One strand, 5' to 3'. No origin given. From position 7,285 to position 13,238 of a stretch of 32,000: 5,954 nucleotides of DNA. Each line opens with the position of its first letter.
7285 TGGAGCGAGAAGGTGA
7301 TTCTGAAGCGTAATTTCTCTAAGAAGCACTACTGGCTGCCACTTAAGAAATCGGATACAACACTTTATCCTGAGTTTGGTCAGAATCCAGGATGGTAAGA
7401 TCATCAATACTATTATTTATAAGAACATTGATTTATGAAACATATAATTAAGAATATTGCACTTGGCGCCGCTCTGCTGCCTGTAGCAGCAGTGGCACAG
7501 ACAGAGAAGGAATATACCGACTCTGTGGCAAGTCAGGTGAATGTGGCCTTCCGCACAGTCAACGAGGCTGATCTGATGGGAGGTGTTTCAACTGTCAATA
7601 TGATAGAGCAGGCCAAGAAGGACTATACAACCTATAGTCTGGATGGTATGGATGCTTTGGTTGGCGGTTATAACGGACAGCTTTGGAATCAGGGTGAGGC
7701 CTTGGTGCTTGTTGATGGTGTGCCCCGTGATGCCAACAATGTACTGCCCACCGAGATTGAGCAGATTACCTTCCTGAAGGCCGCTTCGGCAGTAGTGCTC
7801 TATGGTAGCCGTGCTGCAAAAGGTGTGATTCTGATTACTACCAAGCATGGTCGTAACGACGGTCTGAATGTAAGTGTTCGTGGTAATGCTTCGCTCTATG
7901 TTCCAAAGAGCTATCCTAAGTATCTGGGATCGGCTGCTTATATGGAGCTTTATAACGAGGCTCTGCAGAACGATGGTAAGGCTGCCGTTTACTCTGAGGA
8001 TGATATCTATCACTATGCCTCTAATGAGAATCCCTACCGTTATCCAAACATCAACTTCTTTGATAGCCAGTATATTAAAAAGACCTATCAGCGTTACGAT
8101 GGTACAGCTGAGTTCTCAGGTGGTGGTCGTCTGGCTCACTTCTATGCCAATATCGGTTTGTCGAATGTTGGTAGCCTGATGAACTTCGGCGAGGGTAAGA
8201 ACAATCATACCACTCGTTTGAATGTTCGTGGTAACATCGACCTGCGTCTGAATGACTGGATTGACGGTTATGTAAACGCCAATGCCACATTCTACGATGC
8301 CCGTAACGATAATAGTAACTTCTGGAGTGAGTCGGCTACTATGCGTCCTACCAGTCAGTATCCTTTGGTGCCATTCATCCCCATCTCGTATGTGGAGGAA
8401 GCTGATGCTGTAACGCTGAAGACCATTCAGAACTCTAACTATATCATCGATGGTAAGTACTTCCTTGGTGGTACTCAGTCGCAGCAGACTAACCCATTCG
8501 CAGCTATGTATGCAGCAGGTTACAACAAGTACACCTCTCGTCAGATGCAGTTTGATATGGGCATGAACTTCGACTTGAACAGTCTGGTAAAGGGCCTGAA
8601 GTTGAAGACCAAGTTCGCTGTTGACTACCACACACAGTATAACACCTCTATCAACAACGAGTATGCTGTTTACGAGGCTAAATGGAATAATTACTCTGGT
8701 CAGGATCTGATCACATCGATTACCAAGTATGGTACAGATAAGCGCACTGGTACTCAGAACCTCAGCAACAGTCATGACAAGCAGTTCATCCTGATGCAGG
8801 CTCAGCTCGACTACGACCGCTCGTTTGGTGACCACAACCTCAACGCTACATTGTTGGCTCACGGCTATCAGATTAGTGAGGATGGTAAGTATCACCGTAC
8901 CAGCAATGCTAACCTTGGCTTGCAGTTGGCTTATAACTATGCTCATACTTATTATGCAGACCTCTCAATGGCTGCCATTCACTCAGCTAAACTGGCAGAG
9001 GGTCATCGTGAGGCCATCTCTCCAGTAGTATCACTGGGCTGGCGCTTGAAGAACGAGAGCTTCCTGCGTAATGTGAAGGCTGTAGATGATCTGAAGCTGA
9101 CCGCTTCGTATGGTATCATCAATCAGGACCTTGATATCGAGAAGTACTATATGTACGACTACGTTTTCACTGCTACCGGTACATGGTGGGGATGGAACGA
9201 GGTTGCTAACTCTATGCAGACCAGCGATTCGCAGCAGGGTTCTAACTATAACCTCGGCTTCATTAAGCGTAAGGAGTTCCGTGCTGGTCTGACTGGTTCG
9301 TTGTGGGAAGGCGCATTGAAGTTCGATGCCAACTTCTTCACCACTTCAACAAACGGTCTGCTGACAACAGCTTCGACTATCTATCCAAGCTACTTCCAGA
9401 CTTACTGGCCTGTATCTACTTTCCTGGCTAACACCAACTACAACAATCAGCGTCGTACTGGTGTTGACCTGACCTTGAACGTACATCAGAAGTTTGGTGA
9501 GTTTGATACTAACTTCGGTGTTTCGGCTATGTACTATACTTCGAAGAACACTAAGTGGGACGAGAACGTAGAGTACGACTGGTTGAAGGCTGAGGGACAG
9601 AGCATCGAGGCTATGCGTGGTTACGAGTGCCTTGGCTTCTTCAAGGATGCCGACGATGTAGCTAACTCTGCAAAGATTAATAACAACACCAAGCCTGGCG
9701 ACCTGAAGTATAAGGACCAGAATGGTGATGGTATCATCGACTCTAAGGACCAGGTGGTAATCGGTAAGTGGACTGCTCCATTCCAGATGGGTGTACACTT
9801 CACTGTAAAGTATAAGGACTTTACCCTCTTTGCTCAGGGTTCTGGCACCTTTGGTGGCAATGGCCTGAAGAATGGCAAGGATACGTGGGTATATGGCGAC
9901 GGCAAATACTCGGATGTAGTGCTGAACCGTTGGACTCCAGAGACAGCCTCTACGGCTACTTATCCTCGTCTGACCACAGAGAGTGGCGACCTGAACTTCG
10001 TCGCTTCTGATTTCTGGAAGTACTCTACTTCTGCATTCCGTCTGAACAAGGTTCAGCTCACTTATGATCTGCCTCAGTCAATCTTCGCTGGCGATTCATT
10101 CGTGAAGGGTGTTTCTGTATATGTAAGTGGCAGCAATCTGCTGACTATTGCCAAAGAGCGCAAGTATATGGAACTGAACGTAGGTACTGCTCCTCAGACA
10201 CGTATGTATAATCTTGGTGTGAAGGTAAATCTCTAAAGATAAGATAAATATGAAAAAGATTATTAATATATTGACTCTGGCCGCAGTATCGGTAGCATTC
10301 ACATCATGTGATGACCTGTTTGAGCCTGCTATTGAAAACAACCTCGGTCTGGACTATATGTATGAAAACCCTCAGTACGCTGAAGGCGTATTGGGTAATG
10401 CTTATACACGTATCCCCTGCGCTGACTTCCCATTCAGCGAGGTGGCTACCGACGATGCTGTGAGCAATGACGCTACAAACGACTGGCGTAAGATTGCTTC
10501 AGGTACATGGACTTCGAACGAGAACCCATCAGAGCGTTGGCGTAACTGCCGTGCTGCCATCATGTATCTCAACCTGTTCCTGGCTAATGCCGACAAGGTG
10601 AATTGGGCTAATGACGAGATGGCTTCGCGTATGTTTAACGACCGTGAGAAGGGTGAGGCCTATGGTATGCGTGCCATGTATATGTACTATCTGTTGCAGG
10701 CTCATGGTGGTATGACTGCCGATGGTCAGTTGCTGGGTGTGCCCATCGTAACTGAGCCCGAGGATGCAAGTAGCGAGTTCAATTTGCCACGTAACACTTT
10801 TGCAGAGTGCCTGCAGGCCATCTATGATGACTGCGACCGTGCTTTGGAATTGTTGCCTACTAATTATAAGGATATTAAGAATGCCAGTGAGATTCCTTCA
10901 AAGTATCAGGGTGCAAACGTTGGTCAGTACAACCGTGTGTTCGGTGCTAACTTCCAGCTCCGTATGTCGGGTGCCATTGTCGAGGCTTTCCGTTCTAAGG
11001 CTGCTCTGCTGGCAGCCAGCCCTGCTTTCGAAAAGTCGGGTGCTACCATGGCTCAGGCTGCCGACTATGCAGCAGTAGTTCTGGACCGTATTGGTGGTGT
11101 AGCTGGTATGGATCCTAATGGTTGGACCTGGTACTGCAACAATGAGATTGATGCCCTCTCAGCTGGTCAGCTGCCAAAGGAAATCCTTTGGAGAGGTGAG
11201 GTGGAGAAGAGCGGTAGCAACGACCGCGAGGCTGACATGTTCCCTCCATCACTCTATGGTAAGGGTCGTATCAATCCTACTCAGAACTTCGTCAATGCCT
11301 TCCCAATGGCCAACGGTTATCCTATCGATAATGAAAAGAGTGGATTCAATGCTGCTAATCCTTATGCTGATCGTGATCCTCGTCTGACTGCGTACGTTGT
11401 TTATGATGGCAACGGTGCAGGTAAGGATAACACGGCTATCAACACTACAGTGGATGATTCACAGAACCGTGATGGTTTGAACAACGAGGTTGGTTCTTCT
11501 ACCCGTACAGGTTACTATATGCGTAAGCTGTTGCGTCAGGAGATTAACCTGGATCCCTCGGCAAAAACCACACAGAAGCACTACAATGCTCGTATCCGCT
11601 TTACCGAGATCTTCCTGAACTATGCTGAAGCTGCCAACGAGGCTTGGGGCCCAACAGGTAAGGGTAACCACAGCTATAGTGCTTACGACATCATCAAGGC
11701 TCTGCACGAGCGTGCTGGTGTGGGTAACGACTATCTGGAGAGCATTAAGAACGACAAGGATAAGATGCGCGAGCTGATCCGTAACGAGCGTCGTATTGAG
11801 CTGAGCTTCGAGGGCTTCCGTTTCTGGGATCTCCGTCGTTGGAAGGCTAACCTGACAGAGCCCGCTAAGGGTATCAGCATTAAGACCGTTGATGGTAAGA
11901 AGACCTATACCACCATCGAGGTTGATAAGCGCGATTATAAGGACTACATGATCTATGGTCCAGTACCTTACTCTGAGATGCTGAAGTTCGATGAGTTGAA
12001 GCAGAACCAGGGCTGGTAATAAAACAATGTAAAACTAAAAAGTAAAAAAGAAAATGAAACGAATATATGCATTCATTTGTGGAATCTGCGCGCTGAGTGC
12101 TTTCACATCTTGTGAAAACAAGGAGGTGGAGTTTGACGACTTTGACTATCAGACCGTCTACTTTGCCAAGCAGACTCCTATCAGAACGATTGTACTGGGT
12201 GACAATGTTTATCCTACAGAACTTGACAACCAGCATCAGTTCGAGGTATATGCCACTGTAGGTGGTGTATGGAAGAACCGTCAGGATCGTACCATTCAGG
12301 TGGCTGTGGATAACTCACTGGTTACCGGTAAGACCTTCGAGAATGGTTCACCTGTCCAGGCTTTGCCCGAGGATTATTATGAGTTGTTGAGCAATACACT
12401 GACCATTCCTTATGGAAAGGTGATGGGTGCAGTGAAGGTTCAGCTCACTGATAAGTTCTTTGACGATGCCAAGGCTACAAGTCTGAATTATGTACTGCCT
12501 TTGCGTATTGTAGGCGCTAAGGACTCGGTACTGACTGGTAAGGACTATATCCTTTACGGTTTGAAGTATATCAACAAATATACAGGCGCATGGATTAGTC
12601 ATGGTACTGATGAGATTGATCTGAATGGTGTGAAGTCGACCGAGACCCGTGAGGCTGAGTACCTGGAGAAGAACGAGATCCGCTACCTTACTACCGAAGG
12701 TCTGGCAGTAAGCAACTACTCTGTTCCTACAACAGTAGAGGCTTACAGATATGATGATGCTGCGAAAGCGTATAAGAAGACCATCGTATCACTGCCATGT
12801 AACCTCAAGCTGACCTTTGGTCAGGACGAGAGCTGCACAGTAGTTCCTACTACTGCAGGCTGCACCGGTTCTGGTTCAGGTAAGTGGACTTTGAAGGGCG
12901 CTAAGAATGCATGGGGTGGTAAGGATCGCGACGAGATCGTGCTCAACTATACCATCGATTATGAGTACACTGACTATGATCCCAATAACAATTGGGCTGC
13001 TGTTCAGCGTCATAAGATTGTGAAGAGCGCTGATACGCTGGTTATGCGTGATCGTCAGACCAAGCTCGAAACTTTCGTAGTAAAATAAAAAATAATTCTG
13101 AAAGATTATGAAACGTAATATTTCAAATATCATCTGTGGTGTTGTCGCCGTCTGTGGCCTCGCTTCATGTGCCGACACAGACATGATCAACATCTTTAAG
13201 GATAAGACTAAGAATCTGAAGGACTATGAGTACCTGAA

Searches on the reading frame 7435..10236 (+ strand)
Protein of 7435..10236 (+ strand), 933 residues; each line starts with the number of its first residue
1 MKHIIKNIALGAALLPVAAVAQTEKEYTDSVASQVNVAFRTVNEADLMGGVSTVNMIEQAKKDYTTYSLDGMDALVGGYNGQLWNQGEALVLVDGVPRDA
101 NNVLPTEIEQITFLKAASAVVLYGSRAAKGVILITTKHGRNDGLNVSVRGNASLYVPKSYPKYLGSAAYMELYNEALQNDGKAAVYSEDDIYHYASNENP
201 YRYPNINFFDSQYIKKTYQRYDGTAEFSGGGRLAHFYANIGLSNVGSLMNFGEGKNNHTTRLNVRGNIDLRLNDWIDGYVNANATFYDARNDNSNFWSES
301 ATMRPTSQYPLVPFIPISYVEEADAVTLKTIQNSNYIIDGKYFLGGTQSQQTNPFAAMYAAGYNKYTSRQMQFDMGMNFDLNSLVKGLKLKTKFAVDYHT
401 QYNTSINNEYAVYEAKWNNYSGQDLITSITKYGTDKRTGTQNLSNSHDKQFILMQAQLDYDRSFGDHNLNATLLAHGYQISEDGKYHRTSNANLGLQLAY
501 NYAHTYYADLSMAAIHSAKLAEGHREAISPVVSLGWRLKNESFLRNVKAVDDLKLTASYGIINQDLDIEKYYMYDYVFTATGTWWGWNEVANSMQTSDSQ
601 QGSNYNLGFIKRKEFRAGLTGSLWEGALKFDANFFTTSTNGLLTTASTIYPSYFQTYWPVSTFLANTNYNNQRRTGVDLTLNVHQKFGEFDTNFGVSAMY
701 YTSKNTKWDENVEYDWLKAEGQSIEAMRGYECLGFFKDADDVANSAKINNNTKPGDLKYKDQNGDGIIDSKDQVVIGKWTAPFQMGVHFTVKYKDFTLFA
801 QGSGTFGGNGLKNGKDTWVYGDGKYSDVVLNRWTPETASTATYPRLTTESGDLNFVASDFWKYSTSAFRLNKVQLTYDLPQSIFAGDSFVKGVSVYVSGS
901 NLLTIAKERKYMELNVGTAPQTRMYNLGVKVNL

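Call 15: search_protein_families(library=pfam, proteins=[window:7435-10236:+], max_evalue=0.001)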
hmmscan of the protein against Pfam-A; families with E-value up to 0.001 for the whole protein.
window:7435-10236:+ (933 aa): 1 family
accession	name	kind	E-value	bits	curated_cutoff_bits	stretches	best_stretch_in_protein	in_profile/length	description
PF07715.20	Plug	-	1.6e-07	32.2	23.9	1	39-131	20-107/107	TonB-dependent Receptor Plug Domain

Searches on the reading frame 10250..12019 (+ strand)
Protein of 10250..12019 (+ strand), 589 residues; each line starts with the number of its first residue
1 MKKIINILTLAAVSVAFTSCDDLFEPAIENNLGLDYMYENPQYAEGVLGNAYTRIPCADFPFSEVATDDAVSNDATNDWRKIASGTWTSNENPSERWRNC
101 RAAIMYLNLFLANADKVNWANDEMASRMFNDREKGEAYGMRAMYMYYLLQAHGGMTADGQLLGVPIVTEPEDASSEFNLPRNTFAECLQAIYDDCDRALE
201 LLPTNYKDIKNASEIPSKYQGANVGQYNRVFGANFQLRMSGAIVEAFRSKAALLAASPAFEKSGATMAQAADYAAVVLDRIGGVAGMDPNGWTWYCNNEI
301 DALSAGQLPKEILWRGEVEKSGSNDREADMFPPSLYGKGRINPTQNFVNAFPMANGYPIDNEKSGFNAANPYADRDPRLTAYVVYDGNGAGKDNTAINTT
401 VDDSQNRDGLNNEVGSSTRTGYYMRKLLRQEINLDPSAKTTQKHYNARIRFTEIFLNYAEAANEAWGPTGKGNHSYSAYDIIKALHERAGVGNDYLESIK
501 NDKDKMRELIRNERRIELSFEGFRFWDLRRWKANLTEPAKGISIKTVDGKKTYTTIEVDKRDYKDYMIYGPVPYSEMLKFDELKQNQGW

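Call 15: search_protein_families(library=pfam, proteins=[window:10250-12019:+], max_evalue=0.001)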
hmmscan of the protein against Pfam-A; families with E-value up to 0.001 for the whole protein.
window:10250-12019:+ (589 aa): 2 families
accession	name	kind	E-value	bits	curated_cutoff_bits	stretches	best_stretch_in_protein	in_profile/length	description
PF07980.17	SusD_RagB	-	6e-46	157.9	23.1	1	311-589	2-297/297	SusD family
PF14322.12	SusD-like_3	-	1.3e-15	58.6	27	1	52-208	33-171/191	Starch-binding associating with outer membrane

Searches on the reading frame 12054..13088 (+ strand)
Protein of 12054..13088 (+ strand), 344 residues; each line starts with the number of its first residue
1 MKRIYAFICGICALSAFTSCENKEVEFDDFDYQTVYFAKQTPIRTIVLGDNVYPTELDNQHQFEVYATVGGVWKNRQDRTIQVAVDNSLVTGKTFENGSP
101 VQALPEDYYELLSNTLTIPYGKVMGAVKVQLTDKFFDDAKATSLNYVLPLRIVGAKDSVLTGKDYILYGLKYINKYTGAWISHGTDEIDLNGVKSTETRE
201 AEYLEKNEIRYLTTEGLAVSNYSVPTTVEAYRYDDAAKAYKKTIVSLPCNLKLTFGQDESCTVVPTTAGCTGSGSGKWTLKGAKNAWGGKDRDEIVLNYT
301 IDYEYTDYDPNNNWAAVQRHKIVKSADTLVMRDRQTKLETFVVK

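Call 15: search_protein_families(library=pfam, proteins=[window:12054-13088:+], max_evalue=0.001)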
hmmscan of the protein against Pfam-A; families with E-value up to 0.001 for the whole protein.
window:12054-13088:+ (344 aa): 3 families
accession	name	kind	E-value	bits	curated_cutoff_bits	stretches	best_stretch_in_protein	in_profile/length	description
PF18620.7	DUF5627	-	1.2e-40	139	31.3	1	175-335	1-133/133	Domain of unknown function (DUF5627)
PF08522.16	BT_3987-like_N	-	2.5e-24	86.7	25.9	1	32-158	3-119/120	BT_3987-like, N-terminal domain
PF16343.11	DUF4973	-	0.00028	21.3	27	0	58-153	31-126/129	Domain of unknown function (DUF4973)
